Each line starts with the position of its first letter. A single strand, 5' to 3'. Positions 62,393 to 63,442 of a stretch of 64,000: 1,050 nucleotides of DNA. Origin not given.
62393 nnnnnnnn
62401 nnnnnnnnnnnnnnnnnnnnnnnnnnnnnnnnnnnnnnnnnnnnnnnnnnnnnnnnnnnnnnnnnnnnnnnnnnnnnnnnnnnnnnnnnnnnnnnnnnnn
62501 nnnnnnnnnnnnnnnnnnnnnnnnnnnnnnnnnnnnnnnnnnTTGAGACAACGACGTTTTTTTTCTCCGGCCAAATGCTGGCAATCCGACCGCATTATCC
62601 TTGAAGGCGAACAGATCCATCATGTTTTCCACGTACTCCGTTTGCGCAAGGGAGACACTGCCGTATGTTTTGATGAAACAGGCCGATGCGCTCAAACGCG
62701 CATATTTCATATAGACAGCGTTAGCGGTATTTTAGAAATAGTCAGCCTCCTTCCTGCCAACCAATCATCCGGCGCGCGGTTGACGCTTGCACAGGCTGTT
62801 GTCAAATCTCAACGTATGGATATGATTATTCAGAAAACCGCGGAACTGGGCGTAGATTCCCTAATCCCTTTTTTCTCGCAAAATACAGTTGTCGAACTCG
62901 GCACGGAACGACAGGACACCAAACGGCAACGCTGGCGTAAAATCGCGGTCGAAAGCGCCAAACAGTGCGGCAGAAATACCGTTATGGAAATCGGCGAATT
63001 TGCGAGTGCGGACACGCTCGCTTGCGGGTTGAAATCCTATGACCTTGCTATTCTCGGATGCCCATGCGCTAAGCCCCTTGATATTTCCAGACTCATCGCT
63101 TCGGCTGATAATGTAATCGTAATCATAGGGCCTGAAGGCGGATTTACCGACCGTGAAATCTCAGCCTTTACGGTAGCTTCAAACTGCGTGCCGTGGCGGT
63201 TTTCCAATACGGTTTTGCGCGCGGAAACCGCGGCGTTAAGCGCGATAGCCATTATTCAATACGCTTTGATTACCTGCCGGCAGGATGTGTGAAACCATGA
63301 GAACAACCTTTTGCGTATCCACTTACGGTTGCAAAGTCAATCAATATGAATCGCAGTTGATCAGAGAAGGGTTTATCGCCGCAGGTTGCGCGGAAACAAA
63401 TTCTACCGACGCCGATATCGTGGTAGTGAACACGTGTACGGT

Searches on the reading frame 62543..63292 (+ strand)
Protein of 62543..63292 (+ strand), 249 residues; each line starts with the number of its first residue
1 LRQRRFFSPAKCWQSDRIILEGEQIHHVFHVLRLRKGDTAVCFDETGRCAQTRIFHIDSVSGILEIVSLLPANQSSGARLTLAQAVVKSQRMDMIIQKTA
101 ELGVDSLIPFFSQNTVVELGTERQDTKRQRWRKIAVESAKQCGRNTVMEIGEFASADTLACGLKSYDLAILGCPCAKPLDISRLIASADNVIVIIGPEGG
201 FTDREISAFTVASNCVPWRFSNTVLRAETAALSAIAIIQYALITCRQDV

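Call 41: search_protein_families(library=pfam, proteins=[window:62543-63292:+], max_evalue=0.001)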
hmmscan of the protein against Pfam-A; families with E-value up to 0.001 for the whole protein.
window:62543-63292:+ (249 aa): 2 families
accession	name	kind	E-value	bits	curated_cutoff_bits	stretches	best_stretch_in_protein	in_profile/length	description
PF04452.19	Methyltrans_RNA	-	6e-44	150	23.9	1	79-239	6-165/165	RNA methyltransferase domain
PF20260.4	PUA_4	-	6.5e-09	36.2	23.9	1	20-59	1-40/48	RNA methyltransferase PUA domain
